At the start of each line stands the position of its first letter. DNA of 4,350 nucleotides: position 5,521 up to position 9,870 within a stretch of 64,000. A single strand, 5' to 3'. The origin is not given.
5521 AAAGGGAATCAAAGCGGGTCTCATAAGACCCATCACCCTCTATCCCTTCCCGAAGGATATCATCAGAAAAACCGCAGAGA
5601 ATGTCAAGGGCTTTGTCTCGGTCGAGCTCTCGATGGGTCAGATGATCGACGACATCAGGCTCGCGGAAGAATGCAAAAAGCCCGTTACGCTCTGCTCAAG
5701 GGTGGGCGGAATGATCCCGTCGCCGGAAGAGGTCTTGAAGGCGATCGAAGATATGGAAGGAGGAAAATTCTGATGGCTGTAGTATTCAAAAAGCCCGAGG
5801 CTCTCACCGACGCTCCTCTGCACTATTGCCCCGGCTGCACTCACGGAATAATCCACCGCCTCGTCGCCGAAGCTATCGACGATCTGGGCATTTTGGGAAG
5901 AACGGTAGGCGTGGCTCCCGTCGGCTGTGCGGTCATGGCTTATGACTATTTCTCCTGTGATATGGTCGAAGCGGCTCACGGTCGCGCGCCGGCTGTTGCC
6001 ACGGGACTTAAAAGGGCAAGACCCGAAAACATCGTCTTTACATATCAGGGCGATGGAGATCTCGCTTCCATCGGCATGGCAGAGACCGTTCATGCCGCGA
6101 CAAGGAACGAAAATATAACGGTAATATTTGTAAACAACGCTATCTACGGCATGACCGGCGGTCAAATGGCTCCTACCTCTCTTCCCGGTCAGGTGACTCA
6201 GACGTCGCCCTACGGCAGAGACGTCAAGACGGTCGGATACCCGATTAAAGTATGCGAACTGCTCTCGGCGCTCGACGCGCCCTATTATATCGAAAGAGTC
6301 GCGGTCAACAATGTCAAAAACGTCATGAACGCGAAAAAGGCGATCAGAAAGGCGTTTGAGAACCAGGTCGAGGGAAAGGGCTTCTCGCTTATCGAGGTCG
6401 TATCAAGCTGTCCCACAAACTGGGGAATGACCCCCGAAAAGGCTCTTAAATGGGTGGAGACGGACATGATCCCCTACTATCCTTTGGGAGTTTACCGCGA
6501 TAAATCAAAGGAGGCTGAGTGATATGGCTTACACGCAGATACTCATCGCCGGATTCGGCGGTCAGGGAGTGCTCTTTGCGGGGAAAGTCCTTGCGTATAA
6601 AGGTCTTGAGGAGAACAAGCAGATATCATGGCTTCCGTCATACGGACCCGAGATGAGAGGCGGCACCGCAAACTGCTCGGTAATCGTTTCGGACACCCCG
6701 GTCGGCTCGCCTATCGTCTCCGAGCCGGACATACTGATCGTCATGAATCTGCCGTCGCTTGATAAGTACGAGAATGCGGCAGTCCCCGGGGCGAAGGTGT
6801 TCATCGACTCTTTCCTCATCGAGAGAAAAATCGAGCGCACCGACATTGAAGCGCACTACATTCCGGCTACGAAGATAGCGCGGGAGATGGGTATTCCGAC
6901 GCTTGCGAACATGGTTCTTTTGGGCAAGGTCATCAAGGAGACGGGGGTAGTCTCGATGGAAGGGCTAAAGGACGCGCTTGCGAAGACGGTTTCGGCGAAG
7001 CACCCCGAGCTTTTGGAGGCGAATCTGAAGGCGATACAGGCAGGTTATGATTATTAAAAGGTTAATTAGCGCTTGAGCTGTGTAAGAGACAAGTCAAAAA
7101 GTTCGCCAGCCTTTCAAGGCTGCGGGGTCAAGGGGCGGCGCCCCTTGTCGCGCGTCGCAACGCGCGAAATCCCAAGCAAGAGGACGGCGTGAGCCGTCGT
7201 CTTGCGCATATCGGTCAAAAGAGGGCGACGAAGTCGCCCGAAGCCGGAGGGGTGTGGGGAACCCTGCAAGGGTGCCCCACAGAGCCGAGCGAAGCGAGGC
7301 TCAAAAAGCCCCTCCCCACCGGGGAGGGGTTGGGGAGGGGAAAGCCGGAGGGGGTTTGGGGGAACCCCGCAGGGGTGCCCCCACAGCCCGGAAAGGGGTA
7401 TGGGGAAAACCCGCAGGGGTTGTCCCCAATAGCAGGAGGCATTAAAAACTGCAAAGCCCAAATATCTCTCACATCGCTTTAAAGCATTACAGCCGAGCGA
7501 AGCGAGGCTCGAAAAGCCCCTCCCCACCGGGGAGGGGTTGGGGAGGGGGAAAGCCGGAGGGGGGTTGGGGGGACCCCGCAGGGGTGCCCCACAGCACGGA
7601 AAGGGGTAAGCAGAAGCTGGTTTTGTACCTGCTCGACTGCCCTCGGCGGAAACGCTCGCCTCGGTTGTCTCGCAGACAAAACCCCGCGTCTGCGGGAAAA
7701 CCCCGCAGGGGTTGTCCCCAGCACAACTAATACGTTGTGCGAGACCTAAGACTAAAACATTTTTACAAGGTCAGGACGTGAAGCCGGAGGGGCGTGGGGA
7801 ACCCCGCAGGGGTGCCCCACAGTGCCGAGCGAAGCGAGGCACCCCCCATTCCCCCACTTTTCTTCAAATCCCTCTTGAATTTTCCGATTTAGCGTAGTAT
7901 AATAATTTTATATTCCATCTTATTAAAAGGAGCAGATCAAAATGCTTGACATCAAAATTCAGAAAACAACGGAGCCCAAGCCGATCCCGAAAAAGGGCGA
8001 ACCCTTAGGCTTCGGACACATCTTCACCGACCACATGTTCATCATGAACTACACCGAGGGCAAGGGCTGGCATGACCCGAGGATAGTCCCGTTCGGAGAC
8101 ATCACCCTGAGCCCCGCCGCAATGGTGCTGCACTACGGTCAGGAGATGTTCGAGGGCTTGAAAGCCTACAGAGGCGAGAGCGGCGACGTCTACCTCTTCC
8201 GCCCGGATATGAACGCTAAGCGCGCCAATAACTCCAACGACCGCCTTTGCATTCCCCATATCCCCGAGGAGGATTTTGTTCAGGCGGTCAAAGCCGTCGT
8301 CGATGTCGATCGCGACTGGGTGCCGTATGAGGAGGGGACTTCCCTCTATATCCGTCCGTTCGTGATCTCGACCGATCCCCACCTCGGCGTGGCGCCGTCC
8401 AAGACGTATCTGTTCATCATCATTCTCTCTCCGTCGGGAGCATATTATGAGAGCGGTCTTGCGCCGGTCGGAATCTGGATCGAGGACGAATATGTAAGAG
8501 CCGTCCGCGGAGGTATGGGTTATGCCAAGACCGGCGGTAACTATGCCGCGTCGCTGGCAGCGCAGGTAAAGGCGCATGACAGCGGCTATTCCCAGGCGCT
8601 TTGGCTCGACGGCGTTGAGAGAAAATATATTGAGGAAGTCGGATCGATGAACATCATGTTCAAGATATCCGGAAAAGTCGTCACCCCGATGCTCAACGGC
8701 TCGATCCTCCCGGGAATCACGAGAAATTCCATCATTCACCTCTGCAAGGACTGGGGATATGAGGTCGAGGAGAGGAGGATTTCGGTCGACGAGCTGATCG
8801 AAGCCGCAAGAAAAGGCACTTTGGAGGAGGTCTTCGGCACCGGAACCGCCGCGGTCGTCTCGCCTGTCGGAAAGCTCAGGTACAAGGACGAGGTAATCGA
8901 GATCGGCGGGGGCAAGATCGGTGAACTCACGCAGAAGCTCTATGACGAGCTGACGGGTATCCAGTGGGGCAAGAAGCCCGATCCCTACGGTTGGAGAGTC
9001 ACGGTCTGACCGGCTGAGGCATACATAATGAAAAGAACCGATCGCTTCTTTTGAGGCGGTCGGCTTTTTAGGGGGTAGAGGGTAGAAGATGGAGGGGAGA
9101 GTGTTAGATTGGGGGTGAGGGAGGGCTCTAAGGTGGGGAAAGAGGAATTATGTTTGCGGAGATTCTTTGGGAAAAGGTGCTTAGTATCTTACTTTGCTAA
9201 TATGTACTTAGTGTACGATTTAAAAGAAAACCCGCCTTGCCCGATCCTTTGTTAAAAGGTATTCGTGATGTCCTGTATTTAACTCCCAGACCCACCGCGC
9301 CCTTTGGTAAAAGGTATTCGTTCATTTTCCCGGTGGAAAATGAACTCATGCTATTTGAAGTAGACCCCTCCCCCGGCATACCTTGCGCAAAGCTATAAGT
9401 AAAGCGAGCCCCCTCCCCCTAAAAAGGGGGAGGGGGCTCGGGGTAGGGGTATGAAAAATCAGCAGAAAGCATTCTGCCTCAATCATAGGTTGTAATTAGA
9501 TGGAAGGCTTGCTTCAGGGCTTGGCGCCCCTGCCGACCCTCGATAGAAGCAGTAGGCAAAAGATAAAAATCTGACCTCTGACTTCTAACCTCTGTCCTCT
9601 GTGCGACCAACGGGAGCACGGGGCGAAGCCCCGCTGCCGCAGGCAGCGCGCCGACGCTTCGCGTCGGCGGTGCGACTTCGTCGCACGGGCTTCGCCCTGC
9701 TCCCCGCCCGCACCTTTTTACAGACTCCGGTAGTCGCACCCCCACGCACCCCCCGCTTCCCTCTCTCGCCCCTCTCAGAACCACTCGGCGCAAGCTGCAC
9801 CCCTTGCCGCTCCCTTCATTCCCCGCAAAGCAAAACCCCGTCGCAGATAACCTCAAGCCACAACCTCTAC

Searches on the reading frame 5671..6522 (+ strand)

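Call 11: search_protein_families(library=ncbifam, proteins=[window:5671-6522:+])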
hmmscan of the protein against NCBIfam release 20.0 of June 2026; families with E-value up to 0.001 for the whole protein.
window:5671-6522:+ (283 aa): 14 families
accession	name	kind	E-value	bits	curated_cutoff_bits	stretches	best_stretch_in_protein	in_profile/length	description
NF007207.0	PRK09628.1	equivalog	1.2e-35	123.4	364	1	45-266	11-226/277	2-oxoglutarate ferredoxin oxidoreductase subunit beta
NF008820.0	PRK11866.1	equivalog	2e-34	119.3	402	1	49-249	15-203/287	2-oxoacid ferredoxin oxidoreductase subunit beta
TIGR02177.1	PorB_KorB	subfamily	1.9e-33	116.2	261.9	1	51-250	2-190/286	2-oxoacid:acceptor oxidoreductase, beta subunit, pyruvate/2-ketoisovalerate family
NF008821.0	PRK11869.1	equivalog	1.5e-30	106.1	438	1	46-249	10-202/286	2-oxoacid ferredoxin oxidoreductase subunit beta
NF041171.1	Oxoac_fdxbeta_Archa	equivalog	7.4e-30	104.2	423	1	51-250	4-192/296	2-oxoacid:ferredoxin oxidoreductase subunit beta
NF008819.1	PRK11865.1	equivalog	2e-23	83.1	405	1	51-260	19-225/300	pyruvate synthase subunit PorB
NF008818.0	PRK11864.1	subfamily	1.9e-19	69.9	405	1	52-260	20-221/300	3-methyl-2-oxobutanoate dehydrogenase subunit beta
NF045766.1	PhenlGlyoxDHPadI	equivalog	1.6e-11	43.6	700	1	49-260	155-367/443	NADH-dependent phenylglyoxylate dehydrogenase subunit beta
TIGR03336.1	IOR_alpha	equivalog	1.1e-10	40.5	650.9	1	40-223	346-514/595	indolepyruvate ferredoxin oxidoreductase subunit alpha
NF045792.1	OxalOxredbeta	equivalog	4.3e-10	39.1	590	1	52-266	23-248/311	oxalate oxidoreductase subunit beta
NF004813.0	PRK06163.1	equivalog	1.7e-08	34.4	240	1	103-170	59-126/202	hypothetical protein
TIGR03846.1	sulfopy_beta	equivalog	7.2e-08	32.5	221.5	1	102-170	43-111/182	sulfopyruvate decarboxylase subunit beta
TIGR03297.1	Ppyr-DeCO2ase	equivalog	9.8e-05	21.5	312.5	1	103-167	222-286/360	phosphonopyruvate decarboxylase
TIGR03181.1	PDH_E1_alph_x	equivalog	0.00071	18.5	411.35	0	106-160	131-185/341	pyruvate dehydrogenase (acetyl-transferring) E1 component subunit alpha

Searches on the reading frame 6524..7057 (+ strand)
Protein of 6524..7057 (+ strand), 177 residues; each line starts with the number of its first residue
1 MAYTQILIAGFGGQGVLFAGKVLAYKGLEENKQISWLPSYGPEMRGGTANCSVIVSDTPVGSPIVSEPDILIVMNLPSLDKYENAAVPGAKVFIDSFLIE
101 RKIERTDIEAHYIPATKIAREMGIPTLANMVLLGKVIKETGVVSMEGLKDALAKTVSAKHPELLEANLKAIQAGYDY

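Call 11: search_protein_families(library=ncbifam, proteins=[window:6524-7057:+])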
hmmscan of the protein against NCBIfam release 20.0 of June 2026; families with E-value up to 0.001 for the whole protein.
window:6524-7057:+ (177 aa): 21 families
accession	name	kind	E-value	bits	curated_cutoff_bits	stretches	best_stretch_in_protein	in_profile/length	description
NF006323.0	PRK08537.1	equivalog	9.1e-36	122.9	235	1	5-177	4-177/181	2-oxoacid:ferredoxin oxidoreductase subunit gamma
TIGR02175.1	PorC_KorC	subfamily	1.9e-21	76.6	81.1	1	6-176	4-173/177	2-oxoacid:acceptor oxidoreductase, gamma subunit, pyruvate/2-ketoisovalerate family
TIGR03710.1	OAFO_sf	subfamily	1.8e-19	69.8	482.75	1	5-177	3-172/561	2-oxoacid:acceptor oxidoreductase subunit alpha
NF006211.0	PRK08338.1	equivalog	2.4e-18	66.2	239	1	5-176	2-166/170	2-oxoacid:ferredoxin oxidoreductase subunit gamma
NF005325.0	PRK06853.1-5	equivalog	3.5e-17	62.8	230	2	4-76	4-75/192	indolepyruvate oxidoreductase subunit beta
NF005324.0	PRK06853.1-4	equivalog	9.9e-17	61.4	222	1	4-176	3-187/196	indolepyruvate oxidoreductase subunit beta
NF005322.0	PRK06853.1-2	equivalog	1.2e-16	61.1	237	2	100-176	119-191/197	indolepyruvate oxidoreductase subunit beta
NF045762.1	PhenlGlyoxDHPadE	equivalog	1.1e-15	58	300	1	6-176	4-177/187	NADH-dependent phenylglyoxylate dehydrogenase subunit gamma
NF006321.0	PRK08534.1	equivalog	1.6e-15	57.3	225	1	6-176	4-175/181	pyruvate ferredoxin oxidoreductase subunit gamma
NF040683.1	PorC_Meth_Thtga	equivalog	2e-15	57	270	1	4-176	2-171/177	pyruvate synthase subunit PorC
NF004916.0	PRK06274.1-2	equivalog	3.2e-15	56.7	227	1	4-175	3-173/178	indolepyruvate oxidoreductase subunit beta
NF010632.0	PRK14029.1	equivalog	2.3e-13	50.2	335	1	6-175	4-177/185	pyruvate/ketoisovalerate ferredoxin oxidoreductase subunit gamma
NF006275.0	PRK08441.1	equivalog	1.7e-12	47.2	216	1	4-177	3-177/185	2-oxoglutarate-acceptor oxidoreductase subunit OorC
NF005323.0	PRK06853.1-3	equivalog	9.6e-11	42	238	1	109-176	130-193/197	indolepyruvate oxidoreductase subunit beta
NF005328.0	PRK06853.2-2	equivalog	4.9e-09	36.2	240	1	3-159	3-171/192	indolepyruvate oxidoreductase subunit beta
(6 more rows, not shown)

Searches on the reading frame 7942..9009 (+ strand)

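Call 11: search_protein_families(library=ncbifam, proteins=[window:7942-9009:+])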
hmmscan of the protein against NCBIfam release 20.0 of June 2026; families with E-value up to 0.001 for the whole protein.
window:7942-9009:+ (355 aa): 15 families
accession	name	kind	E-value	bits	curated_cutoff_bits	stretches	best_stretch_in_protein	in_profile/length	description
NF009897.0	PRK13357.1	equivalog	1e-150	501.4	307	1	13-355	14-357/358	branched-chain amino acid aminotransferase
TIGR01123.1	ilvE_II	equivalog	4.5e-124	413.5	250.05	1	43-355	1-313/313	branched-chain-amino-acid transaminase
NF005146.0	PRK06606.1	equivalog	9.3e-47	159.4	279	1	38-353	5-304/307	branched-chain amino acid transaminase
TIGR01122.1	ilvE_I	equivalog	2.7e-43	148.2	245.55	1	43-353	1-296/298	branched-chain-amino-acid transaminase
NF005726.0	PRK07544.1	equivalog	1.1e-27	96.9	396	1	37-313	8-267/295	branched-chain amino acid aminotransferase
NF006185.0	PRK08320.1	subfamily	8.4e-24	84.2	363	1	63-338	26-280/292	branched-chain amino acid aminotransferase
NF009896.0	PRK13356.1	equivalog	7.5e-20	71.2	262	1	55-334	23-279/287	branched-chain amino acid aminotransferase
NF009126.0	PRK12479.1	equivalog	2.4e-17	63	518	1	63-338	27-281/299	branched-chain-amino-acid transaminase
NF005209.0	PRK06680.1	subfamily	5.9e-14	51.6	320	1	207-334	159-274/286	D-amino-acid transaminase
TIGR01121.1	D_amino_aminoT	equivalog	5.4e-12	45.5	277.45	1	208-337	155-271/276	D-amino-acid transaminase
NF005886.0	PRK07849.1-1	equivalog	1.3e-09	37.7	253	1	195-289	159-250/291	aminodeoxychorismate lyase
NF005800.0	PRK07650.1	equivalog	7.8e-08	31.9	308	1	235-302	181-242/290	aminodeoxychorismate lyase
TIGR03461.1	pabC_Proteo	equivalog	2.5e-07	30.2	176.85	1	212-289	153-228/262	aminodeoxychorismate lyase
NF004761.0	PRK06092.1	equivalog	2.1e-06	27.2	260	1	210-310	153-245/268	aminodeoxychorismate lyase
NF005888.0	PRK07849.1-3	equivalog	4.7e-06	25.7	273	1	195-289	160-252/298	aminodeoxychorismate lyase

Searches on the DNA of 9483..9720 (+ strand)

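Call 84: search_dna_similar(query=window:9483-9720:+, collection=plasmids, mode=distant, max_rows=8, max_evalue=0.001)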
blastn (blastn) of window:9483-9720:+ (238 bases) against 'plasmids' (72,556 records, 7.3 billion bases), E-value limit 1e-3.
No match.

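Call 85: search_dna_similar(query=window:9483-9720:+, collection=phages, mode=distant, max_rows=8, max_evalue=0.001)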
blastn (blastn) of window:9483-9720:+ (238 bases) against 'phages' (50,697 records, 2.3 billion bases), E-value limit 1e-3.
No match.
